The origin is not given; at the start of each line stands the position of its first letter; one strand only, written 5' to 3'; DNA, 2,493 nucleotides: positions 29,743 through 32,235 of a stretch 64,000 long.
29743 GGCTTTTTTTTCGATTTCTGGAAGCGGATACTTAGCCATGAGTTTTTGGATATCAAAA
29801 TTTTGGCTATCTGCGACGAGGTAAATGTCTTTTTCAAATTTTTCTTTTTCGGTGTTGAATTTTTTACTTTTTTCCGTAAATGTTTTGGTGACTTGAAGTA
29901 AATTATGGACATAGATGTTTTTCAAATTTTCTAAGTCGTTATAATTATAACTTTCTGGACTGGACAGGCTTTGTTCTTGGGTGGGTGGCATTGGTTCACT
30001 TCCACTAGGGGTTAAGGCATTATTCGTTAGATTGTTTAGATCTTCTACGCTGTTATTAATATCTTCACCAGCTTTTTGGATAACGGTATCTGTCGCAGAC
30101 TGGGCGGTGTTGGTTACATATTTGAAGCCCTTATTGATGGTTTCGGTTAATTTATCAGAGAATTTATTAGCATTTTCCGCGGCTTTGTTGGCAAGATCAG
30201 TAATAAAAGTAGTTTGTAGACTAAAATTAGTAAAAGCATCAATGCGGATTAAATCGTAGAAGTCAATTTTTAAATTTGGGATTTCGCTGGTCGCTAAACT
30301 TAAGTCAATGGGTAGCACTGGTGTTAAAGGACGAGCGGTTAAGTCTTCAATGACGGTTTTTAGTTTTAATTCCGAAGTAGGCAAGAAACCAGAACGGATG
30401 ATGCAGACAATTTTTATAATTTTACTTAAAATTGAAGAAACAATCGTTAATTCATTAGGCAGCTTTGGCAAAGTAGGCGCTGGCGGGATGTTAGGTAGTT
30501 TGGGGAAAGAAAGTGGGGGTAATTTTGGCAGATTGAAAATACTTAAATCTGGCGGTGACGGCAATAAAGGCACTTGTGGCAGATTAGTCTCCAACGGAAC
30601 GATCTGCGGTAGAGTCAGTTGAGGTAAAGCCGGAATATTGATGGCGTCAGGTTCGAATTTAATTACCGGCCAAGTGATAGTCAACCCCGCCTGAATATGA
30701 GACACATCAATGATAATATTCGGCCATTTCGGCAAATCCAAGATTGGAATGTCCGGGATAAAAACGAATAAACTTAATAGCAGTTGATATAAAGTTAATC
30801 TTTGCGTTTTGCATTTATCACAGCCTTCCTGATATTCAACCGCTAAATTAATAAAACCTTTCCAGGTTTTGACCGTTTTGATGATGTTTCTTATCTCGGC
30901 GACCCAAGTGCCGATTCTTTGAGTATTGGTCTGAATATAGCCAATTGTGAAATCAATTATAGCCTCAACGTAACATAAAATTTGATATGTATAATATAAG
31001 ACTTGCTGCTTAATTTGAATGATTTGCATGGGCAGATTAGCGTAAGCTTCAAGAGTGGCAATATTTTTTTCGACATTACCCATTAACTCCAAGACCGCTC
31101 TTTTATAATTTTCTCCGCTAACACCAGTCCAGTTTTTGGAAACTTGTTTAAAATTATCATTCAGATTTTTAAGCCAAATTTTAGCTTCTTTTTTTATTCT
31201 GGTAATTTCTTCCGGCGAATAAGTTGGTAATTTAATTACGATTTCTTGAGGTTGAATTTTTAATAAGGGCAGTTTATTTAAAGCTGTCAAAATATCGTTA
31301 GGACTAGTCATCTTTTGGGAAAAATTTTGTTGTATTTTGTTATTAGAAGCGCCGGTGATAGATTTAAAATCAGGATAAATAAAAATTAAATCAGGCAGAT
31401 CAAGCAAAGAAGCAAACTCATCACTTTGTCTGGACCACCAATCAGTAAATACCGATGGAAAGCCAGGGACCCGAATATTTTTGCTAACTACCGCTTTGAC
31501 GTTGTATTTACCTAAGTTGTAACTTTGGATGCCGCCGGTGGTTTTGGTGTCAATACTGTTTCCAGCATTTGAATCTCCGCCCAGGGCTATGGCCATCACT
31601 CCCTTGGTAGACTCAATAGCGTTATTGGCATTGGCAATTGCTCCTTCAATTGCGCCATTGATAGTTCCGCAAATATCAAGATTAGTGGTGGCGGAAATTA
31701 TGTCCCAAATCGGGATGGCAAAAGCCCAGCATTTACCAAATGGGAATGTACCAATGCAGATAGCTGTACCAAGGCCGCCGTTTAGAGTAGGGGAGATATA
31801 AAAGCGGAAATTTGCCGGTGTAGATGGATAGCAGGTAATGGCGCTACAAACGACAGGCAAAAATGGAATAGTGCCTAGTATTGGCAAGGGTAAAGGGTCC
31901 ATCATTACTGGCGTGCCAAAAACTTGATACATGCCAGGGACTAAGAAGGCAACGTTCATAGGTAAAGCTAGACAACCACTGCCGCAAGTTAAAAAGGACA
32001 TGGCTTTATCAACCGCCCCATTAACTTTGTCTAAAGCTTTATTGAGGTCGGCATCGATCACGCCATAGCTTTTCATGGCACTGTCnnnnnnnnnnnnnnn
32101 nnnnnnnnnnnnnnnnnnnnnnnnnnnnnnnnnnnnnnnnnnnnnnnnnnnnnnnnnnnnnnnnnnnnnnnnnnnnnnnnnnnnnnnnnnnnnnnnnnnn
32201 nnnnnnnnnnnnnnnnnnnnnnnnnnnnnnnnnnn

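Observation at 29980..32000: Unassigned central module of the giant protein: Cys-rich hydrophobic block, helical region and a PxLP proline-rich tract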

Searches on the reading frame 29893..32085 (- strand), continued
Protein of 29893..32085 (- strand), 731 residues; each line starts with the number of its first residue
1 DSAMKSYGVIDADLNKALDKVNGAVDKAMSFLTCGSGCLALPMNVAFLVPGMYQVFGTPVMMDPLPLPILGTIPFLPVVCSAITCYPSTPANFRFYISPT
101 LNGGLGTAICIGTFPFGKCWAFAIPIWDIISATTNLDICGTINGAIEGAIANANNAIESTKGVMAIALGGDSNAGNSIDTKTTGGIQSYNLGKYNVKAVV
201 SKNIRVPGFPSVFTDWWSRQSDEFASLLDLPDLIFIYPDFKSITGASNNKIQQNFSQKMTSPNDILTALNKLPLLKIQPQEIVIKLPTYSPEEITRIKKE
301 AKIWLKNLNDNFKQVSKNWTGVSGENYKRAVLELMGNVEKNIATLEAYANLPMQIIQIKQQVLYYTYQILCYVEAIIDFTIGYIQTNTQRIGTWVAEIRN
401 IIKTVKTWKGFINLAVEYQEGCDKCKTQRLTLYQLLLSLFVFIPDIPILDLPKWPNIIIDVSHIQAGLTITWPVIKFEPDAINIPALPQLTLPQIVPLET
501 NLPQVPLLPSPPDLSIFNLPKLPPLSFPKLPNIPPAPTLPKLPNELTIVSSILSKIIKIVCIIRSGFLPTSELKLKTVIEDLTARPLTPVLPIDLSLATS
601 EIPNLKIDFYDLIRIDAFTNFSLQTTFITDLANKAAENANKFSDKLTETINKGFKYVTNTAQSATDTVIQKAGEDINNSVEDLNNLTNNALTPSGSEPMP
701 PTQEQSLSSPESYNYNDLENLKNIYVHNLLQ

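Call 62: search_protein_families(library=pfam, proteins=[L071:16621-17208:+, L071:17215-17889:+, L071:17912-19678:+, L071:19690-20742:+, L003:16356-16919:+, L003:16907-17536:+, L003:17530-19257:+, L003:19257-20444:+], max_evalue=0.1)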
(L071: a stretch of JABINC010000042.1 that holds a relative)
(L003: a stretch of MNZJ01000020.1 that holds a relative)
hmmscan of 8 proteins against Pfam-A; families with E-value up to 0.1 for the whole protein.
L071:16621-17208:+ (196 aa): 0 families

L071:17215-17889:+ (225 aa): 1 family
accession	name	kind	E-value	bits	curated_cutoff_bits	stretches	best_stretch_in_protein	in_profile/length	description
PF06092.17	DUF943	-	0.032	14.3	25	0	76-112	91-127/151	Enterobacterial putative membrane protein (DUF943)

L071:17912-19678:+ (589 aa): 0 families

L071:19690-20742:+ (351 aa): 2 families
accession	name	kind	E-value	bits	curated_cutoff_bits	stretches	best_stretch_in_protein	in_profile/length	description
PF04652.21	Vta1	-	0.062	13.7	26.8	0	218-305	54-138/145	Vta1 like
PF22239.2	DUF6947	-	0.086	13.5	27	0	287-328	29-70/134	Domain of unknown function (DUF6947)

L003:16356-16919:+ (188 aa): 1 family
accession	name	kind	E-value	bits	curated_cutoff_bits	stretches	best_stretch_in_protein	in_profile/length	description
PF04210.18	MtrG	-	0.017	15.5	27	0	148-172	10-34/64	Tetrahydromethanopterin S-methyltransferase, subunit G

L003:16907-17536:+ (210 aa): 0 families

L003:17530-19257:+ (576 aa): 0 families

L003:19257-20444:+ (396 aa): 2 families
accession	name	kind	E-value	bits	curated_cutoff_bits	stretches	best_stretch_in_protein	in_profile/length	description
PF15754.10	SPESP1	-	0.006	16.3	27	1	116-178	175-237/322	Sperm equatorial segment protein 1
PF17414.8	MatP_C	-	0.023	15.5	24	1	208-232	5-29/60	MatP C-terminal ribbon-helix-helix domain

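Call 69: search_dna_similar(query=window:30088-32049:-, collection=phages, mode=protein, max_evalue=0.001, max_rows=10)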
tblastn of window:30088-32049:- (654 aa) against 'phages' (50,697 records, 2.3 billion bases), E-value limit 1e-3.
No match.

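Call 76: predict_structure(alignment_id=A4)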
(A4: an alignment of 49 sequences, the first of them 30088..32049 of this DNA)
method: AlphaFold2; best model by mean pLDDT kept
length: 654 residues; sequences in the alignment: 49
mean_pLDDT: 71.1   pTM: 0.46
mean pLDDT of the five models: 71.1, 68.7, 65.4, 64.8, 63.6
residues with pLDDT >= 90: 47; 70-90: 340; 50-70: 208; < 50: 59
segments of 3 or more residues with pLDDT < 50: 145-192, 587-589, 591-596
pLDDT, mean of each block of 10 residues (from residue 1): 59 62 69 88 79 82 76 71 89 89 87 76 68 60 45 32 29 29 34 57 75 71 64 57 59 62 75 87 91 92 85 86 91 90 88 84 78 79 79 72 67 55 58 68 72 66 86 79 72 82 77 72 72 74 69 75 86 67 55 51 65 75 84 80 73 64
secondary structure, 60 per line:
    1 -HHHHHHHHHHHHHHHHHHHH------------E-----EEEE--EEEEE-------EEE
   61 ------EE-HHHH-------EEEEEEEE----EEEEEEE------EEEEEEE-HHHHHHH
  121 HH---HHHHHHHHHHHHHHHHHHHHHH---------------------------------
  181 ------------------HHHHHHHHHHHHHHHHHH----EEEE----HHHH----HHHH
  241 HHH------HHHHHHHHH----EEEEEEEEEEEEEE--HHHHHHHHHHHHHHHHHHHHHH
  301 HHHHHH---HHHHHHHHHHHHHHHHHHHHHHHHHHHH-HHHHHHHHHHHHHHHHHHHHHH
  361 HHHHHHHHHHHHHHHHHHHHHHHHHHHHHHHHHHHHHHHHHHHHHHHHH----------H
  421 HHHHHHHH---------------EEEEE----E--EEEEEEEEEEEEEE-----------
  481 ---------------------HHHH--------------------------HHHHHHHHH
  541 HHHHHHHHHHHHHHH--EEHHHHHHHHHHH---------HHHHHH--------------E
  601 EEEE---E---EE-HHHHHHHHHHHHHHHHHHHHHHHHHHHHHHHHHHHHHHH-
elements in order: H2-21 E40-43 E46-50 E58-60 H70-73 E81-88 E93-99 E106-112 H114-122 H126-147 H199-216 E221-224 H229-232 H237-243 H250-258 E263-276 H279-306 H310-337 H339-409 H420-428 E444-448 E456-469 H502-505 H532-555 H560-570 H580-585 E600-604 H615-653

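Call 79: fold_search(model_id=the predicted structure, library=pdb)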
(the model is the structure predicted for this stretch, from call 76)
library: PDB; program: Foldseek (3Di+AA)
matches with E <= 10: 80; with E <= 0.001: 0
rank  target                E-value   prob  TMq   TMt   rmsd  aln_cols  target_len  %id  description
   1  2hwg_A                6.5e-01  0.05  0.05  0.06  41.0       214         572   13  Structure of phosphorylated Enzyme I of the phosphoenolpyruvate:sugar phosphotransferase system (released 2006-11-14)
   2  8j07_3O               1.5e+00  0.16  0.09  0.35  22.0       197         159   15  96nm repeat of human respiratory doublet microtubule and associated axonemal complexes (released 2023-07-26)
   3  2ezb_MODEL_1_A        1.5e+00  0.03  0.05  0.12  40.9       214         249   13  AMINO TERMINAL DOMAIN OF ENZYME I FROM ESCHERICHIA COLI, NMR, 14 STRUCTURES (released 1997-08-20)
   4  9d5n_CC               1.6e+00  0.07  0.08  0.20  30.7       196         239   13  48-nm doublet microtubule from Trichomonas vaginalis strain G3 (released 2025-05-14)
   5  5z8i_MODEL_1_A        1.8e+00  0.03  0.06  0.17  14.1       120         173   14  Solution structure of the SBDbeta domain of yeast Ssa1 (released 2018-09-26)
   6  1zym_B                1.9e+00  0.08  0.05  0.12  17.0        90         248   16  AMINO TERMINAL DOMAIN OF ENZYME I FROM ESCHERICHIA COLI (released 1996-12-07)
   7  8otz_By               2.3e+00  0.14  0.09  0.34  24.9       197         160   16  48-nm repeat of the native axonemal doublet microtubule from bovine sperm (released 2023-11-22)
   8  7ung_i                2.9e+00  0.08  0.09  0.23  26.3       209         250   13  48-nm repeat of the human respiratory doublet microtubule (released 2022-10-05)
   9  7cab_A                2.9e+00  0.01  0.05  0.03  15.2       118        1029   11  Structural basis for neutralization of SARS-CoV-2 and SARS-CoV by a potent therapeutic antibody (released 2020-12-16)
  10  7ung_j                3.1e+00  0.06  0.09  0.23  31.4       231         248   12  48-nm repeat of the human respiratory doublet microtubule (released 2022-10-05)
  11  9bj3_A                3.1e+00  0.01  0.04  0.03  16.7       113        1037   14  Structure of the SARS-CoV-2 S 6P trimer complex with the human neutralizing antibody Fab fragment, C1596 (released 2025-03-05)
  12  8glv_5V               3.3e+00  0.10  0.08  0.27  29.8       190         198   13  96-nm repeat unit of doublet microtubules from Chlamydomonas reinhardtii flagella (released 2023-05-31)
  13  6u42_5T               3.3e+00  0.09  0.08  0.27  29.1       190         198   12  Natively decorated ciliary doublet microtubule (released 2019-11-13)
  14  8snb_2C               3.3e+00  0.04  0.08  0.19  32.0       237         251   13  atomic model of sea urchin sperm doublet microtubule (48-nm periodicity) (released 2023-06-28)
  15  6u42_5V               3.4e+00  0.60  0.08  0.47   1.7        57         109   23  Natively decorated ciliary doublet microtubule (released 2019-11-13)
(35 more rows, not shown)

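Call 83: fold_search(model_id=the predicted structure, library=viral)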
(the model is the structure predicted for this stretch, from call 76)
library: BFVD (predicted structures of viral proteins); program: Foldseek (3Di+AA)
matches with E <= 10: 111; with E <= 0.001: 0
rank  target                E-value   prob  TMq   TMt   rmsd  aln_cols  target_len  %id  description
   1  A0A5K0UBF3            5.7e-01  0.10  0.06  0.10  11.5       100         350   11  RING-type domain-containing protein [Yasminevirus sp. GU-2018]
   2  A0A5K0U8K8            6.1e-01  0.13  0.11  0.20  31.4       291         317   15  Uncharacterized protein [Yasminevirus sp. GU-2018]
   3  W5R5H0                6.1e-01  0.06  0.06  0.07  24.9       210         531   14  RNA-directed RNA polymerase (Fragment) [Bat nodavirus]
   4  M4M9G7                6.8e-01  0.13  0.13  0.24  35.0       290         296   11  (no name in the UniProt tables at hand)
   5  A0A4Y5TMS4            8.1e-01  0.08  0.08  0.17  42.5       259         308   12  (no name in the UniProt tables at hand)
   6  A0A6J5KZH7            8.6e-01  0.06  0.09  0.08  42.7       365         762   14  Bacteriophage lambda, GpH, tail tape measure, C-terminal [uncultured Caudovirales phage]
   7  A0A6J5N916            8.6e-01  0.04  0.10  0.06  44.4       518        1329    9  Intramolecular chaperone auto-processing domain containing protein [uncultured Caudovirales phage]
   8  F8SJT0                9.1e-01  0.16  0.07  0.27   8.5        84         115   13  Uncharacterized protein 048 [Pseudomonas phage PhiPA3]
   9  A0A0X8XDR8            9.6e-01  0.02  0.06  0.11  27.1       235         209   10  (no name in the UniProt tables at hand)
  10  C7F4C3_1              1.2e+00  0.05  0.08  0.06  45.8       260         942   12  (no name in the UniProt tables at hand)
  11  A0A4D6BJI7            1.2e+00  0.02  0.05  0.09  23.1       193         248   13  (no name in the UniProt tables at hand)
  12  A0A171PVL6            1.3e+00  0.02  0.12  0.10  83.6       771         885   10  ATPase [Heliothis virescens ascovirus 3f]
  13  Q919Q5                1.5e+00  0.04  0.08  0.10  41.8       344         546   11  Uncharacterized protein [Culex nigripalpus nucleopolyhedrovirus (isolate Florida/1997)]
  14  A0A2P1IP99            1.6e+00  0.03  0.10  0.08  50.2       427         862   10  Polyprotein (Fragment) [Sicinivirus sp.]
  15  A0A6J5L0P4            1.6e+00  0.01  0.06  0.05  54.4       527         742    9  Bacteriophage lambda, GpH, tail tape measure, C-terminal [uncultured Caudovirales phage]
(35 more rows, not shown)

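Call 96: list_cluster_members(proteins=[P0001, P0002, P0003, P0007, P0011, P0024, P0031, P0075, P0120, P0062])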
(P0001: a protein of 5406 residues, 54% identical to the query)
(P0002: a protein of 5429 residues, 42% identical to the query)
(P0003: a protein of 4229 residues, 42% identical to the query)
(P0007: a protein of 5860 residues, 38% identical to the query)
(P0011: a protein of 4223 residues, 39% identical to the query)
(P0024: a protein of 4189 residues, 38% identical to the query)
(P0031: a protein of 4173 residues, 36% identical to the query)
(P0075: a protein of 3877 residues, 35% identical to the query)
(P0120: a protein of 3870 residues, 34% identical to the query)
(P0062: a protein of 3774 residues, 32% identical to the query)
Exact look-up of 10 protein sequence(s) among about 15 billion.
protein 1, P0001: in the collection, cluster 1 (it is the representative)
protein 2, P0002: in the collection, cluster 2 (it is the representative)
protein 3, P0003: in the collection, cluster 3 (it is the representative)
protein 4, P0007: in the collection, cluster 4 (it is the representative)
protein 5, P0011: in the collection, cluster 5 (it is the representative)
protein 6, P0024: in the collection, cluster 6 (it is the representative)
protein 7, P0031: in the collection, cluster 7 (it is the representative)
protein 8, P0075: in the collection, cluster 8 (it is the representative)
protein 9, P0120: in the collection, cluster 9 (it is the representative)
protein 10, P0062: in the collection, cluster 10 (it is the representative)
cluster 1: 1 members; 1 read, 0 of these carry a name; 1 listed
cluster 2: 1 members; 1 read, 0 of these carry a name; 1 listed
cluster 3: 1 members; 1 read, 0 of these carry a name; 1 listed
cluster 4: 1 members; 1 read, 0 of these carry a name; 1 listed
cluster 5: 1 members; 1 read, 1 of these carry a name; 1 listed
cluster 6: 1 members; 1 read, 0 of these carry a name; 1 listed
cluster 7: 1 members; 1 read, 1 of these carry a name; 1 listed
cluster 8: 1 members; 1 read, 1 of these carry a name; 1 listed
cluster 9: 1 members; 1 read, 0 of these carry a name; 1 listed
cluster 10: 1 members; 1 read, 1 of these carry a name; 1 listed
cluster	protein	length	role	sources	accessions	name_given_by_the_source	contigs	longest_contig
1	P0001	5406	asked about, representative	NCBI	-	-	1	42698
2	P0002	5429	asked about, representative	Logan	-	-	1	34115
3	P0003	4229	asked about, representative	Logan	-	-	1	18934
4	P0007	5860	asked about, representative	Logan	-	-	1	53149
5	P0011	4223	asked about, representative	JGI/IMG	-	uncharacterized repeat protein (TIGR01451 family)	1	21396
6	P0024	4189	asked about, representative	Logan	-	-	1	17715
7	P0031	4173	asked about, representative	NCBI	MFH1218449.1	MAG: FG-GAP-like repeat-containing protein [Candidatus Peregrinibacteria bacterium]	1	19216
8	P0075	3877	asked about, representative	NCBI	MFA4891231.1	MAG: hypothetical protein WC604_02680, partial [Candidatus Gracilibacteria bacterium]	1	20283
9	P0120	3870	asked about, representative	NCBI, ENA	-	-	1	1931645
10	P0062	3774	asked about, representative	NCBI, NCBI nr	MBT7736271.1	DUF11 domain-containing protein, partial [Candidatus Peregrinibacteria bacterium] | DUF11 domain-containing protein [Candidatus Peregrinibacteria bacterium]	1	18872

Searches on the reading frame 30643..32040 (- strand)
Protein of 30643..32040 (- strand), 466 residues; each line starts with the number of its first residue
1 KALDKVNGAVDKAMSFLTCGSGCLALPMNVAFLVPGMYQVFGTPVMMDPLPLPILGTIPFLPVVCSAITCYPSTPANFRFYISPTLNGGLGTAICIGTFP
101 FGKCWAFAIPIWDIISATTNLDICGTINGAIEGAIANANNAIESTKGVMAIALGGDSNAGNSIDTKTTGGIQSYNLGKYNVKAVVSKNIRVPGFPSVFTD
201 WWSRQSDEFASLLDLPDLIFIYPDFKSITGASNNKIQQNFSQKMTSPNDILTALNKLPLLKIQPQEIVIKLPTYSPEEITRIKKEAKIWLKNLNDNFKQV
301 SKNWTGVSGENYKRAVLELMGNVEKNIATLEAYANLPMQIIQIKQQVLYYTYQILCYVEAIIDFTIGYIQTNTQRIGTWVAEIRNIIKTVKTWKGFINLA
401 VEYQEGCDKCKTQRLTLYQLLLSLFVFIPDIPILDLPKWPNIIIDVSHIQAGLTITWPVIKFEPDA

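Call 25: find_homologous_proteins(query=window:30643-32040:-, max_evalue=0.00001)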
Query window:30643-32040:-: 4658 candidates shared short words with the query, none scored E <= 0.00001.
